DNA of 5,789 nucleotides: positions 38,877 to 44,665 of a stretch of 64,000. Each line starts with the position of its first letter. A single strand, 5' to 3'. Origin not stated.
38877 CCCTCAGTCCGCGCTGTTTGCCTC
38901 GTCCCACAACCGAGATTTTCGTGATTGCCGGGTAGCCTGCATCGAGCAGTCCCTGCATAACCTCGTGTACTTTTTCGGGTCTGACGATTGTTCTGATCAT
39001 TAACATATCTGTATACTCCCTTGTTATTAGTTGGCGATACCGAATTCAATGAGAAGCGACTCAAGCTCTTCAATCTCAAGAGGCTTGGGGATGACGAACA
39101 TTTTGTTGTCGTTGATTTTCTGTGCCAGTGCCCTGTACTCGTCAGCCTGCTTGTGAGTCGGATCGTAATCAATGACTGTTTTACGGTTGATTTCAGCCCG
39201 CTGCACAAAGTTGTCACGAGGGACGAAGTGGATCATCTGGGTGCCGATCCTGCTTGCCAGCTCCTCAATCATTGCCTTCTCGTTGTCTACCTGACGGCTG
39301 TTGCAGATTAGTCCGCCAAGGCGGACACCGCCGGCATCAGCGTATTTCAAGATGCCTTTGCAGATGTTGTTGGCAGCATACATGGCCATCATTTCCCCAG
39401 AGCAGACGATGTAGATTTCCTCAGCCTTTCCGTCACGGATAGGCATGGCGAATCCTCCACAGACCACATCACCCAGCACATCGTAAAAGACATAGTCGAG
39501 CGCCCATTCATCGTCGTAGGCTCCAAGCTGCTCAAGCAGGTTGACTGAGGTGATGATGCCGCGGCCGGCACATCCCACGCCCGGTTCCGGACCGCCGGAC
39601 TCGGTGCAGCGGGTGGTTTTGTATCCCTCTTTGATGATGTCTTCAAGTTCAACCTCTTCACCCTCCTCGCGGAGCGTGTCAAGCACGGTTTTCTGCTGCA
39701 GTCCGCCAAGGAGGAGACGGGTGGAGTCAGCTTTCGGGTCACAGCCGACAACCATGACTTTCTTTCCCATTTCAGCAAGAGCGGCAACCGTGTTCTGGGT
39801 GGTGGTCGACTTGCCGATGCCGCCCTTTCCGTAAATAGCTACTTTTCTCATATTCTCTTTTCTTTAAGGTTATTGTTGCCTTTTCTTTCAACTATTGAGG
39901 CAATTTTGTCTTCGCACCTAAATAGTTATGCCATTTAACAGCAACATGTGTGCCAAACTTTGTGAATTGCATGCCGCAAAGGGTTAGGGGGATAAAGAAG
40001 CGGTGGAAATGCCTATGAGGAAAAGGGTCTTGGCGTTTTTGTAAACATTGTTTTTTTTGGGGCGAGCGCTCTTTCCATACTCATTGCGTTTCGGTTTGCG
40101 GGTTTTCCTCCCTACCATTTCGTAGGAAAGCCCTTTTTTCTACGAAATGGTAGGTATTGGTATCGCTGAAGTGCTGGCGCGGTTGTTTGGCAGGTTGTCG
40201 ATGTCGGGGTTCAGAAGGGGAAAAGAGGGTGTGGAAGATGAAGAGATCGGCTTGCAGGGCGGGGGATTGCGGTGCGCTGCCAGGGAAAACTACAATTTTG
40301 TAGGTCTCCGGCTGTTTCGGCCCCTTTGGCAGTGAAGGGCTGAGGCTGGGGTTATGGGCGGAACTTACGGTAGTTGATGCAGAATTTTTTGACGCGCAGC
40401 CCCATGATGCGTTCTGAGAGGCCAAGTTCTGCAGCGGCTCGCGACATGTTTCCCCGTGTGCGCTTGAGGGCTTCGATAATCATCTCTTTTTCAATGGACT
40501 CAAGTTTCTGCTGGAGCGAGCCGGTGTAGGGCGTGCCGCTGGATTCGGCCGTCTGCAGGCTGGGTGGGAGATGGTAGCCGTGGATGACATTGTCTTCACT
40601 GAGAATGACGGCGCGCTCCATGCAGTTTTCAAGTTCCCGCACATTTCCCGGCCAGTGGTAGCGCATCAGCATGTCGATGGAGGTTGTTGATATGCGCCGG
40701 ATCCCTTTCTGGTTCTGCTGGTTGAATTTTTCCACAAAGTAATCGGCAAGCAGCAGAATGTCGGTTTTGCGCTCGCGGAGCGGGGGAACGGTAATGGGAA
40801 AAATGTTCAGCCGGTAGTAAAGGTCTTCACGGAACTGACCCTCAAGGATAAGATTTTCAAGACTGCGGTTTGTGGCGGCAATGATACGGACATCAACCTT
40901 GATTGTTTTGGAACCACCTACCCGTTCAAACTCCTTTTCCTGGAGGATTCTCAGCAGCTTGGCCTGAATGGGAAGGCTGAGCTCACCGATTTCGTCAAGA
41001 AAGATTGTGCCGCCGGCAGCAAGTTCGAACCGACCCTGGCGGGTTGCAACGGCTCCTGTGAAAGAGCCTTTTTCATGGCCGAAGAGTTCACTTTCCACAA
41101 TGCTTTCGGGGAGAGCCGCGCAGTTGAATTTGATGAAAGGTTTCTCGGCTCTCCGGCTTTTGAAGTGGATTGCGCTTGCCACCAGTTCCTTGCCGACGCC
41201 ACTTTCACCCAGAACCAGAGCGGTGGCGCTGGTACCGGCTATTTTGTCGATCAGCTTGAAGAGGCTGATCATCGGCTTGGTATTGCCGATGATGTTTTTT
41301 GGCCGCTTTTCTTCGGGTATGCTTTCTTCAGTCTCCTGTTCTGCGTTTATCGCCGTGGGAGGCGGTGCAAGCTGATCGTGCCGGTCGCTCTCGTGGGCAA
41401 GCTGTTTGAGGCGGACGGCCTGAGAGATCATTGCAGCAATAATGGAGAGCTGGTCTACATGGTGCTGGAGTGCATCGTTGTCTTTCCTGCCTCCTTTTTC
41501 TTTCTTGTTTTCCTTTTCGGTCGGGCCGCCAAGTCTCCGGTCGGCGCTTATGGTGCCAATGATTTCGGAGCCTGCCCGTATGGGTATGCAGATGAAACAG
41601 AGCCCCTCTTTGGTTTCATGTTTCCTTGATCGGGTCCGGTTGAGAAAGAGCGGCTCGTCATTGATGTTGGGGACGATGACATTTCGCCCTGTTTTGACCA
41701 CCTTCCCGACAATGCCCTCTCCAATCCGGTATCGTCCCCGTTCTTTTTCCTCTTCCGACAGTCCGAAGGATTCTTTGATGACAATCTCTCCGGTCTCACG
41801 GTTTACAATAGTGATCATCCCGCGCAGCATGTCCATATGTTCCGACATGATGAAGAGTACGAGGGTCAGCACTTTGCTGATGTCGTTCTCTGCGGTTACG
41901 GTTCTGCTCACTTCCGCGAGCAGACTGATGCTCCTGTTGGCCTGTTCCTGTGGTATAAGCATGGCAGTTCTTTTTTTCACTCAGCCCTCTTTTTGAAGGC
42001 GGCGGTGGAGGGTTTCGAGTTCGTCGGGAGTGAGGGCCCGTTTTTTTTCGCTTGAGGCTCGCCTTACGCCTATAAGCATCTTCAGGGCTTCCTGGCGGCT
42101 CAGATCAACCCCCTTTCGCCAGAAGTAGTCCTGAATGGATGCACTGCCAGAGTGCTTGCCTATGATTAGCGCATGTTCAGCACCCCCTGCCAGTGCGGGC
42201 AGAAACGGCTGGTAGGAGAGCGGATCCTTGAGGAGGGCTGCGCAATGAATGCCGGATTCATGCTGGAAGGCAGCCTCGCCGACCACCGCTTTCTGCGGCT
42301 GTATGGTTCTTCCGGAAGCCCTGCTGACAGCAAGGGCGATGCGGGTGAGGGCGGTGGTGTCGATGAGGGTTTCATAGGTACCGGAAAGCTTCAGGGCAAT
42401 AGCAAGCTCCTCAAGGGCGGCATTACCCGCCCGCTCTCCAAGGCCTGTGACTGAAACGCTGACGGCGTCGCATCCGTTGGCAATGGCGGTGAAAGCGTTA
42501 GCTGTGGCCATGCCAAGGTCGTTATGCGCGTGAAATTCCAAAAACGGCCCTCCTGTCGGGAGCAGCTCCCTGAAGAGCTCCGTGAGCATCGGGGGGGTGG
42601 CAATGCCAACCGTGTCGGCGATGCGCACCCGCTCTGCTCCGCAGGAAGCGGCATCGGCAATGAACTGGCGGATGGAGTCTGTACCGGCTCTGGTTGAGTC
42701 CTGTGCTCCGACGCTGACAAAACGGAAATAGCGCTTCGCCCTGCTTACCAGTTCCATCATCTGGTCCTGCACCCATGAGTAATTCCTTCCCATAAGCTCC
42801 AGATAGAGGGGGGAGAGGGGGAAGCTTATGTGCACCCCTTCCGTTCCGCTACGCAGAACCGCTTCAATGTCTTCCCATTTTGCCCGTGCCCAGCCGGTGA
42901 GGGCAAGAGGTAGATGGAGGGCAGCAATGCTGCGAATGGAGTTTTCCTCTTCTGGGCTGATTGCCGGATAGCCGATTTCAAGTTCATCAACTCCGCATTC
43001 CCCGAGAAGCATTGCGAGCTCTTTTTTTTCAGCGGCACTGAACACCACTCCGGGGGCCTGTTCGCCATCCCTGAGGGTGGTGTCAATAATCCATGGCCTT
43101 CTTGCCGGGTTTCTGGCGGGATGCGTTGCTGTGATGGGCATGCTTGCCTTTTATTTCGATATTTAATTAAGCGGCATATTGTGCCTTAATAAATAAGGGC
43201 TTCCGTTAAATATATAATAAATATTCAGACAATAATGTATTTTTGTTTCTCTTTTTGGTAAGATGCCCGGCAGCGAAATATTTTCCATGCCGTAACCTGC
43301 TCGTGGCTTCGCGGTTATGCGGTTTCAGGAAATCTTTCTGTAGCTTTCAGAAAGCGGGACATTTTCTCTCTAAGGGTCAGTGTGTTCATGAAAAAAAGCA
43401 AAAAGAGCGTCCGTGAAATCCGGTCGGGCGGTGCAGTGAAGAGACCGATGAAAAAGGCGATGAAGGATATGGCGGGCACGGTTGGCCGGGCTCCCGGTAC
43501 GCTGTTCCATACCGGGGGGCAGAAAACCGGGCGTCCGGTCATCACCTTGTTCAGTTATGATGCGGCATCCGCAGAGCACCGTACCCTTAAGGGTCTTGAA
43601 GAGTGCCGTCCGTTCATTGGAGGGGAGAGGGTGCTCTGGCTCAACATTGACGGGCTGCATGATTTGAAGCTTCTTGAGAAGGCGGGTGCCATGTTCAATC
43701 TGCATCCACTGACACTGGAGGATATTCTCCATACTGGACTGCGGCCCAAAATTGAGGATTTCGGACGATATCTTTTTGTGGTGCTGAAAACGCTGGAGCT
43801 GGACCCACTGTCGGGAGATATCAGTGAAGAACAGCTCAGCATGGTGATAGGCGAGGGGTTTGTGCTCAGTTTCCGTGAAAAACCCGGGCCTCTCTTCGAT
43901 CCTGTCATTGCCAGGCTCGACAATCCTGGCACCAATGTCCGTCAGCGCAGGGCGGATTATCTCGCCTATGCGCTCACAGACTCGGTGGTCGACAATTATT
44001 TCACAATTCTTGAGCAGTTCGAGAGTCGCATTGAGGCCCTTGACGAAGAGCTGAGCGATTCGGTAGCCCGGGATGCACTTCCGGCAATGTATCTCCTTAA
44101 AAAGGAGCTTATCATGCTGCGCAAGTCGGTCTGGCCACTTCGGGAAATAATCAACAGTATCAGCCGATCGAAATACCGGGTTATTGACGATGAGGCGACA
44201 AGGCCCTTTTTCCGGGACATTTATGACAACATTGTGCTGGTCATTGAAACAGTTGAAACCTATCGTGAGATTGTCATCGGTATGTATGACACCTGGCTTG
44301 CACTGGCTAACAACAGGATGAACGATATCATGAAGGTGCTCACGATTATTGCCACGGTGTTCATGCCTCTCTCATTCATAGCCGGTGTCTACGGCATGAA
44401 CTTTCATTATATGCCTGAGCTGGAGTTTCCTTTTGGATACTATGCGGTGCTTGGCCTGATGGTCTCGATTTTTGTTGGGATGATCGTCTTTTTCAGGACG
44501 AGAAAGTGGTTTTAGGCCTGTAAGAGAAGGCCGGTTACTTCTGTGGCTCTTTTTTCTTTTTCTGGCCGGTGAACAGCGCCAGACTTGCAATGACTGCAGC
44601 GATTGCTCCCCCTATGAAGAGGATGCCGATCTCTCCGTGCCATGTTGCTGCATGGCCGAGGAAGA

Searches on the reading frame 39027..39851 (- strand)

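Call 31: search_protein_families(library=pfam, proteins=[window:39027-39851:-])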
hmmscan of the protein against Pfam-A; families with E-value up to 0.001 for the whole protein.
window:39027-39851:- (274 aa): 6 families
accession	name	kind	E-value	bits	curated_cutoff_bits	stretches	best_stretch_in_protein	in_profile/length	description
PF00142.24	Fer4_NifH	-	1.4e-128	428.5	25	1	2-272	1-270/271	4Fe-4S iron sulfur cluster binding proteins, NifH/frxC family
PF01656.29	CbiA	-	2.5e-12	47.3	25.4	1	5-225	3-124/125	CobQ/CobB/MinD/ParA nucleotide binding domain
PF13614.12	AAA_31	-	6.7e-10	39.6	27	1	3-74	3-74/177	AAA domain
PF10609.15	ParA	-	4.3e-08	33.3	27.1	1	7-52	10-55/246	NUBPL iron-transfer P-loop NTPase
PF02374.21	ArsA_ATPase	-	1.5e-07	31.4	24.3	1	1-39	1-39/305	Anion-transporting ATPase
PF03308.22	MeaB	-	0.00011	21.7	23.1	1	3-44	35-76/273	Methylmalonyl Co-A mutase-associated GTPase MeaB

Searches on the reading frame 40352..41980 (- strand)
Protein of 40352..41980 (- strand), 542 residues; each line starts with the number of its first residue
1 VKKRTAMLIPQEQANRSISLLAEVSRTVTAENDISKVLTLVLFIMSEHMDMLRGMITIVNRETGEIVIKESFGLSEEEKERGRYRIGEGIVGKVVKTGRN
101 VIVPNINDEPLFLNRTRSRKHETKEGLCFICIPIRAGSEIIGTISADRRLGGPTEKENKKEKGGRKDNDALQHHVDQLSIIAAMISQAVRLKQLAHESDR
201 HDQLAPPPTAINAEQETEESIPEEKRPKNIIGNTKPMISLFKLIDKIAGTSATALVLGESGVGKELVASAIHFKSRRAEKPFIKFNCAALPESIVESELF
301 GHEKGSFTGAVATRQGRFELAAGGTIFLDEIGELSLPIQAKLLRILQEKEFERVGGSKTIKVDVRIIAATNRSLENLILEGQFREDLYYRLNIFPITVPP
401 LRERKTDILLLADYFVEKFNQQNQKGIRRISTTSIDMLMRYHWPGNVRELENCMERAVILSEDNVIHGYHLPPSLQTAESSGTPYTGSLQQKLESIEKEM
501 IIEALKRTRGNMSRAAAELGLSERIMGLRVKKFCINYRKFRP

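Call 31: search_protein_families(library=pfam, proteins=[window:40352-41980:-])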
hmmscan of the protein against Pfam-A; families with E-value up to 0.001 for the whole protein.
window:40352-41980:- (542 aa): 9 families
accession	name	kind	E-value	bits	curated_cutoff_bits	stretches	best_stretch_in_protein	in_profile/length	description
PF00158.32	Sigma54_activat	-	3.7e-71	238.7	20.2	1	230-396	1-167/168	Sigma-54 interaction domain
PF25601.1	AAA_lid_14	-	1.8e-29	101.8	27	1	402-483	1-82/87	AAA+ ATPase lid domain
PF14532.12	Sigma54_activ_2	-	5.4e-19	69.2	25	1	231-401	1-138/138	Sigma-54 interaction domain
PF02954.25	HTH_8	-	7.5e-12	45.2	22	1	493-533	2-42/42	Bacterial regulatory protein, Fis family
PF01590.32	GAF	-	1.5e-09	38.9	22.4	1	33-188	1-132/133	GAF domain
PF13185.12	GAF_2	-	2.9e-09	37.7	28.6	1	32-189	2-135/136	GAF domain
PF07728.20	AAA_5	-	1.2e-08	35.5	22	1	255-372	3-123/139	AAA domain (dynein-related subfamily)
PF07724.20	AAA_2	-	8e-05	23.2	27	1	253-375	5-128/166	AAA domain (Cdc48 subfamily)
PF00004.35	AAA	-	0.0005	21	21.2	0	255-375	2-115/131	ATPase family associated with various cellular activities (AAA)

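Call 40: search_protein_families(library=ncbifam, proteins=[window:40352-41980:-], max_evalue=1e-10)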
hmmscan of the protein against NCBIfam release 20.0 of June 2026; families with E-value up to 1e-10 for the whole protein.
window:40352-41980:- (542 aa): 25 families
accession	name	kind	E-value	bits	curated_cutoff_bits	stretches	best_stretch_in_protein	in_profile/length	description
TIGR01817.1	nifA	equivalog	6.2e-156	520.3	528.85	1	18-471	4-438/534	nif-specific transcriptional activator NifA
NF008469.0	PRK11361.1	equivalog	4e-117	391.7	714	1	225-536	140-457/461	acetoacetate metabolism transcriptional regulator AtoC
NF003451.0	PRK05022.1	equivalog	6.7e-111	371.5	476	1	175-522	145-497/512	nitric oxide reductase transcriptional regulator NorR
TIGR02915.1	PEP_resp_reg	equivalog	3.4e-106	355.8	502.6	1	225-524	136-433/445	PEP-CTERM-box response regulator transcription factor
NF041552.1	TF_PrdR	equivalog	4.5e-104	348.8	795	1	224-519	264-562/577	sigma-54 dependent transcriptional regulator PrdR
TIGR01818.1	ntrC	equivalog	2.2e-102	343.2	558.6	1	213-480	119-386/463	nitrogen regulation protein NR(I)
NF050807.1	TransRegFlbDCaul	equivalog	1.4e-101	340.6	750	1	228-531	118-436/454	sigma-54-dependent transcriptional regulator FlbD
NF038308.1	RNA_repair_RtcR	equivalog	1.2e-95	321.4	650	1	213-525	165-503/530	RNA repair transcriptional activator RtcR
NF041906.1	V4R_TF_MobR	exception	6.5e-95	318.7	999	1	230-533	234-544/544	phenol degradation transcriptional regulator MobR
NF011958.0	PRK15429.1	equivalog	7.7e-94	315.6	830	1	229-537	380-688/692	formate hydrogenlyase transcriptional activator FlhA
NF007689.0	PRK10365.1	equivalog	2.7e-93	313.1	760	1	229-525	140-434/441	sigma-54-dependent response regulator transcription factor ZraR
NF049963.1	RespRegFlgRCampy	domain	1.4e-88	297.6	750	1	227-533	133-427/429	fla regulon two-component system response regulator FlgR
NF041946.1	LuxO_transreg_Vib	equivalog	1e-87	294.9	800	1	215-481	120-386/463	quorum-sensing sigma-54 dependent transcriptional regulator LuxO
TIGR02974.1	phageshock_pspF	equivalog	1.2e-87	294.3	443.55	1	230-467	1-241/336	phage shock protein operon transcriptional activator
TIGR02329.1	propionate_PrpR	equivalog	3.4e-86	289.9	499.2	1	201-529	195-523/526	propionate catabolism operon regulatory protein PrpR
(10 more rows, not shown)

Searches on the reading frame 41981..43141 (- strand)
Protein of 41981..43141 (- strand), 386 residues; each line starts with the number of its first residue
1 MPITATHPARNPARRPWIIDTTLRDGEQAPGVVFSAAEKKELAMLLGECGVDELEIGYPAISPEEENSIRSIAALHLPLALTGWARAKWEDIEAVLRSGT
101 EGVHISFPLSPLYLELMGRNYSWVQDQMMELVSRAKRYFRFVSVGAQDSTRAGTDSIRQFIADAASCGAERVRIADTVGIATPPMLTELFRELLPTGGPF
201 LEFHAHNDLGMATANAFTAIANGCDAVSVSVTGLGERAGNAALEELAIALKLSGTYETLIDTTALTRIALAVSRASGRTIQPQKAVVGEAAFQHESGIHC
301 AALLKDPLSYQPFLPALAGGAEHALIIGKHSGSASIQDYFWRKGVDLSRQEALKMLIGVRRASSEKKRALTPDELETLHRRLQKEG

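Call 48: search_protein_families(library=pfam, proteins=[window:41981-43141:-])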
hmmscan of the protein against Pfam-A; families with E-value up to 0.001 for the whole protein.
window:41981-43141:- (386 aa): 2 families
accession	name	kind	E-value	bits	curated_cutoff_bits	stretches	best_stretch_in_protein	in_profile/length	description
PF00682.25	HMGL-like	-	5.9e-65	219.7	29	1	17-269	3-257/260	HMGL-like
PF22617.1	HCS_D2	-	3.5e-15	56.6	27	1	286-365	1-80/82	Homocitrate synthase post-HMGL domain-like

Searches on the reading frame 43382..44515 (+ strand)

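Call 48: search_protein_families(library=pfam, proteins=[window:43382-44515:+])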
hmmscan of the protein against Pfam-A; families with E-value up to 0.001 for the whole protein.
window:43382-44515:+ (377 aa): 1 family
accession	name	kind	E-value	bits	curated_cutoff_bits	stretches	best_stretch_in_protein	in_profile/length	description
PF01544.23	CorA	-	3.6e-67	227.2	27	1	83-372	3-291/292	CorA-like Mg2+ transporter protein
